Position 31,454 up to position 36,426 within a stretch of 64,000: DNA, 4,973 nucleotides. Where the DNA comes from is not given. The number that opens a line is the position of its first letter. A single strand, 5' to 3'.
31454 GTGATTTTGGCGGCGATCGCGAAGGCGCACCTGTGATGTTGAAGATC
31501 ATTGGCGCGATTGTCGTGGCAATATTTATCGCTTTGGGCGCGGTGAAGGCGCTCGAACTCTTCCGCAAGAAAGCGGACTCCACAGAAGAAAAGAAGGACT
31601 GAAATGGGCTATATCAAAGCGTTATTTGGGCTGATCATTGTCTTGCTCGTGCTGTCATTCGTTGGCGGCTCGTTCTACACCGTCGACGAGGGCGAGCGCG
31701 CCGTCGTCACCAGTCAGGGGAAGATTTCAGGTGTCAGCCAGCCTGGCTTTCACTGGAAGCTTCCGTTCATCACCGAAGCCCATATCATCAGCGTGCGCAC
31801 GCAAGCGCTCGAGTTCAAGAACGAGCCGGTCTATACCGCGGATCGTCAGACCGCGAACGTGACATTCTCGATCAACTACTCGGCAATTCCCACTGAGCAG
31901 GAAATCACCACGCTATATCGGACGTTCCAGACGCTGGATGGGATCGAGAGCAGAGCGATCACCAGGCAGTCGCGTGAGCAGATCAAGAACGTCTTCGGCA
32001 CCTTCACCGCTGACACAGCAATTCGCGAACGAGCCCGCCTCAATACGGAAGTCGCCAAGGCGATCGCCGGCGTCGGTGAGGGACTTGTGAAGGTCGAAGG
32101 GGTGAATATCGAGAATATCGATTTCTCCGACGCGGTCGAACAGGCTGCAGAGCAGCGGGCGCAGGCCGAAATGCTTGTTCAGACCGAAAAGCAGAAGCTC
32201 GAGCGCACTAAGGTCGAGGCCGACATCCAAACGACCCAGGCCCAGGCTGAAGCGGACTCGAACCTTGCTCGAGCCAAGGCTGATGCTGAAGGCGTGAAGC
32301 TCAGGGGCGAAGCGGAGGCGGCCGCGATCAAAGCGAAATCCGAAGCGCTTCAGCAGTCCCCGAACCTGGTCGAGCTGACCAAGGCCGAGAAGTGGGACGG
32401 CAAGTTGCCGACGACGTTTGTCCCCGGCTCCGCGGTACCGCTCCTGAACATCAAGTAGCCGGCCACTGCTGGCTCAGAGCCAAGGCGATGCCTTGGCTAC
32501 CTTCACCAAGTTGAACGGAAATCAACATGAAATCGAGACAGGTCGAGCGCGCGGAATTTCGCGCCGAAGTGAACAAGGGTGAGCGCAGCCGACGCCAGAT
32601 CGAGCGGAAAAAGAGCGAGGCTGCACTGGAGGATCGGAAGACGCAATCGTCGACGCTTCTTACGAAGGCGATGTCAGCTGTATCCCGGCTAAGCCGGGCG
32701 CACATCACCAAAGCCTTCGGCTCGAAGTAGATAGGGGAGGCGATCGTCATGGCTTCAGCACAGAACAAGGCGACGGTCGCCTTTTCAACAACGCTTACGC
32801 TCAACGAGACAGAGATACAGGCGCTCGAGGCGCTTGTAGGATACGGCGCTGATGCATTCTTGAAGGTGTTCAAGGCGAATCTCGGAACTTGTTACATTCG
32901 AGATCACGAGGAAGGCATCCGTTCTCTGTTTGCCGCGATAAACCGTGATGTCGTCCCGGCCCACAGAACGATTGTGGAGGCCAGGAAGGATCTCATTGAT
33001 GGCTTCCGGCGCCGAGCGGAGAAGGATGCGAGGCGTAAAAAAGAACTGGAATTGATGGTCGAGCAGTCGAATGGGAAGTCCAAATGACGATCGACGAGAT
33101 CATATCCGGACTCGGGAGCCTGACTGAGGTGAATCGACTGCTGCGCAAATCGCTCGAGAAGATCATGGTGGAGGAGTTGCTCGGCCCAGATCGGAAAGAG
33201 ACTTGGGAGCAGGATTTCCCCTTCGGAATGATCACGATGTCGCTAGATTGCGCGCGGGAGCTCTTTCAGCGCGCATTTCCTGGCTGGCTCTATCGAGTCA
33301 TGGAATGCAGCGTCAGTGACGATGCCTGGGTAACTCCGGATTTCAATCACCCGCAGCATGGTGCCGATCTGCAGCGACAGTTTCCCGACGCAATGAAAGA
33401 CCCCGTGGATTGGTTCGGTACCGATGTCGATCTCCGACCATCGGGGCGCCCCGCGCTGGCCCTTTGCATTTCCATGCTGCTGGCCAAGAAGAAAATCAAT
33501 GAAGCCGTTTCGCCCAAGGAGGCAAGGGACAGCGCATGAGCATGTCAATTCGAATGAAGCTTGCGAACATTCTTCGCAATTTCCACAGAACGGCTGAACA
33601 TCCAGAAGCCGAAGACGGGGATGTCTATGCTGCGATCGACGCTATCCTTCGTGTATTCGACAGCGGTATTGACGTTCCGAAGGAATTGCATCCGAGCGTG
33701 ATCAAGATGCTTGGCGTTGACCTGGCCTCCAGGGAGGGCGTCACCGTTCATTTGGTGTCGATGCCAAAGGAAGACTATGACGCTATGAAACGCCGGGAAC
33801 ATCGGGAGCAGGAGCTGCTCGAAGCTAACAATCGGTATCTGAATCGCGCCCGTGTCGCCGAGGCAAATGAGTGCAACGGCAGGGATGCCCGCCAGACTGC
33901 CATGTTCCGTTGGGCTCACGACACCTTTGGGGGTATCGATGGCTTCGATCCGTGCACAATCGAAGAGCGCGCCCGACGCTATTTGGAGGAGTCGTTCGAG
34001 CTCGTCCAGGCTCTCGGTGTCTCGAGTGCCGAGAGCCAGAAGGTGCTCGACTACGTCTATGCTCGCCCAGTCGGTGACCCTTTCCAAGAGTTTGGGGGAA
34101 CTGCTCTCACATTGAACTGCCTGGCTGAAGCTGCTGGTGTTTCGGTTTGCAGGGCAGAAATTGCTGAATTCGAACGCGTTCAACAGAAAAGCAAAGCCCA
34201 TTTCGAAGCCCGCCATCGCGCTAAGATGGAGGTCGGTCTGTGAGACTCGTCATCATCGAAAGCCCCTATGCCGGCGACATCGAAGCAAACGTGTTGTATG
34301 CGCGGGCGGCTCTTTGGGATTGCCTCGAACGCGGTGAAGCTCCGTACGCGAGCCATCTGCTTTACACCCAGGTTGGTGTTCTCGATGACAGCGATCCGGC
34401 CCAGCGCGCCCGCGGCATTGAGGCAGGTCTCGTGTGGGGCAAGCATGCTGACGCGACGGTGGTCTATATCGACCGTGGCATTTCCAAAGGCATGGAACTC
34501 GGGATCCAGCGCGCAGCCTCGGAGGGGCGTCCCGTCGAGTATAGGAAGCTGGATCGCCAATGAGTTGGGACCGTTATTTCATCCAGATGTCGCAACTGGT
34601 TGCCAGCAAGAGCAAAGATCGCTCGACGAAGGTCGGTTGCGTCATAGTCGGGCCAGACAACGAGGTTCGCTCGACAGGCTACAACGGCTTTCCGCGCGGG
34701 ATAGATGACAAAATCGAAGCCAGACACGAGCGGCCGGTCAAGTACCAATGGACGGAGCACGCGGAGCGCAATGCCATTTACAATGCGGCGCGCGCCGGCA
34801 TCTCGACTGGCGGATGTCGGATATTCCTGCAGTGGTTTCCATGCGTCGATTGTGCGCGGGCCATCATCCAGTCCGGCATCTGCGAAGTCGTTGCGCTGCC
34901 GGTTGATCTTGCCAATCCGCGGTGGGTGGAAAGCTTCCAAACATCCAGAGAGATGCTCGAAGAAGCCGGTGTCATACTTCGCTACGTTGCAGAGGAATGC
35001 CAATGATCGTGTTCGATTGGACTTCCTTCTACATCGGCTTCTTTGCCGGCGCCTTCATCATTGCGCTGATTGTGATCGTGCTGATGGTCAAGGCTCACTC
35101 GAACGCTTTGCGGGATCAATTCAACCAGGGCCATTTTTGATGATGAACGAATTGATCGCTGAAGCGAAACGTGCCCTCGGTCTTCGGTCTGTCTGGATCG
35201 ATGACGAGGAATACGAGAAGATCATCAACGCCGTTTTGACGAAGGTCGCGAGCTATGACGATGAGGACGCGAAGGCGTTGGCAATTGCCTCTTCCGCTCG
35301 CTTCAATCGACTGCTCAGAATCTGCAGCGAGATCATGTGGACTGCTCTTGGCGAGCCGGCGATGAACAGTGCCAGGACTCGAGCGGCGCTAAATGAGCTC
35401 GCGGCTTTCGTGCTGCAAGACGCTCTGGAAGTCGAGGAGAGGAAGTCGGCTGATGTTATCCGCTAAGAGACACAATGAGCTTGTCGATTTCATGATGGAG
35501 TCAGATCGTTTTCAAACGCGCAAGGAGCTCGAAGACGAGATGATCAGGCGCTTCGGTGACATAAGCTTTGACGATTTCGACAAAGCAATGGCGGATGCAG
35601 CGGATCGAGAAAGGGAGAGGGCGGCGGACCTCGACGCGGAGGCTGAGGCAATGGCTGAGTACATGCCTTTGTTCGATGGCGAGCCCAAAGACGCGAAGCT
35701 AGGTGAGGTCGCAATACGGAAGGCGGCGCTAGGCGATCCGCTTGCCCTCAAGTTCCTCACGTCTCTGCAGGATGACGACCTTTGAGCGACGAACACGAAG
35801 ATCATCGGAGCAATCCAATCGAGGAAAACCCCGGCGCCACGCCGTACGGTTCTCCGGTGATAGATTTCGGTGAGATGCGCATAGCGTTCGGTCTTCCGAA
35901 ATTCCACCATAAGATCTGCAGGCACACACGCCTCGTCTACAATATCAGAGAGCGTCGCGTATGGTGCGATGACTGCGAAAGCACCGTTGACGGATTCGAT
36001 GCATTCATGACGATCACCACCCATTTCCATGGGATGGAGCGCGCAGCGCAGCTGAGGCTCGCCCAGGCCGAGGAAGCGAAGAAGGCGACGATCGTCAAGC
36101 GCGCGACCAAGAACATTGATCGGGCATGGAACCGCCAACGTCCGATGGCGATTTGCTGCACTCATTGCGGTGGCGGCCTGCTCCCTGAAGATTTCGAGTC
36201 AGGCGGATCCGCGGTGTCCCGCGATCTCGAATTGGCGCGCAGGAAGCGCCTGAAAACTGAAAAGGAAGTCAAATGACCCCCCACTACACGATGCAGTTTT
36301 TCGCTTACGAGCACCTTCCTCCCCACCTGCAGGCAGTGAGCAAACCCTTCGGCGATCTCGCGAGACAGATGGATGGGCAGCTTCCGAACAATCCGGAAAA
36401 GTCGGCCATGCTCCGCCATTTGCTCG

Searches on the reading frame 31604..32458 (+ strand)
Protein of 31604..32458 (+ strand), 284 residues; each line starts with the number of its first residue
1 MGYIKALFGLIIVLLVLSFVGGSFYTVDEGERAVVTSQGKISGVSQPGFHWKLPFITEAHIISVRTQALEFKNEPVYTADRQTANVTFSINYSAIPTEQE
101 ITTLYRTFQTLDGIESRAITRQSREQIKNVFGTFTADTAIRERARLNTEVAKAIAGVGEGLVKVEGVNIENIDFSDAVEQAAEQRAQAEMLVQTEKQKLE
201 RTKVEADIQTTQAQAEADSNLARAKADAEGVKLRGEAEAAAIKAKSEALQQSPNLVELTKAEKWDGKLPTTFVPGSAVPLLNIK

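Call 14: search_protein_families(library=phrogs, proteins=[window:31604-32458:+], max_evalue=0.001)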
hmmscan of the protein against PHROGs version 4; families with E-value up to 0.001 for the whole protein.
window:31604-32458:+ (284 aa): 4 families
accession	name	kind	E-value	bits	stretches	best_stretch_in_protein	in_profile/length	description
phrog_200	-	other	3.3e-55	188.7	1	4-283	81-359/379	lipoprotein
phrog_38808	-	unknown function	4.6e-10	40.7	1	225-284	9-68/68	-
phrog_9212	-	unknown function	0.00019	22.6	1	152-261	3-107/140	-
phrog_1216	-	head and packaging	0.00075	19.1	1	97-252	550-695/714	portal protein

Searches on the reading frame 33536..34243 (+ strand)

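Call 14: search_protein_families(library=phrogs, proteins=[window:33536-34243:+], max_evalue=0.001)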
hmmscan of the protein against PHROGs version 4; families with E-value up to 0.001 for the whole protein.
window:33536-34243:+ (235 aa): 2 families
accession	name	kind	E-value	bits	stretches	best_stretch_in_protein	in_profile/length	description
phrog_8593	-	unknown function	1.4e-26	94.5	1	94-232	21-156/487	-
phrog_14118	-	unknown function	3.4e-23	83.5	1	142-218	188-264/371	-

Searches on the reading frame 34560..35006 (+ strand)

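Call 14: search_protein_families(library=phrogs, proteins=[window:34560-35006:+], max_evalue=0.001)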
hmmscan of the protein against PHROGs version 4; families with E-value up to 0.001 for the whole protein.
window:34560-35006:+ (148 aa): 6 families
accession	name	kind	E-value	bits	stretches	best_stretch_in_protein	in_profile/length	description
phrog_174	-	DNA, RNA and nucleotide metabolism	3.2e-42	146.5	1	1-147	114-251/384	dCMP deaminase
phrog_2369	-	DNA, RNA and nucleotide metabolism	1.6e-13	52.2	1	2-112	4-123/195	dCMP deaminase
phrog_9198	-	unknown function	3.5e-07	30.3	1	60-112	380-433/531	-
phrog_20648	-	DNA, RNA and nucleotide metabolism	5.8e-06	26.7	1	15-111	18-116/311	dCMP deaminase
phrog_8118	-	unknown function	0.00016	21.5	0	65-112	477-525/577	-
phrog_18355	-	DNA, RNA and nucleotide metabolism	0.00089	20.3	0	67-111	4-46/52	deoxycytidinylate deaminase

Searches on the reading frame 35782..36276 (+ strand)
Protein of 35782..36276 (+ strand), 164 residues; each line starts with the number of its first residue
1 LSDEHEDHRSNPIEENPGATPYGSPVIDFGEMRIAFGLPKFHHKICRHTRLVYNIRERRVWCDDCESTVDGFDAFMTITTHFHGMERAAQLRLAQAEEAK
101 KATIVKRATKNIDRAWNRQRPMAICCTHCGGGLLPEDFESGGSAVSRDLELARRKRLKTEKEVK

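Call 14: search_protein_families(library=phrogs, proteins=[window:35782-36276:+], max_evalue=0.001)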
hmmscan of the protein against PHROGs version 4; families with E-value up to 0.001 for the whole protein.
window:35782-36276:+ (164 aa): 2 families
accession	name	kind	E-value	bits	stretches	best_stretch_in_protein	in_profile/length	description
phrog_8538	-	unknown function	5e-23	82.7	1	22-155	4-134/138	-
phrog_1621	-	unknown function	0.0002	21.9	1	42-103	37-99/134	-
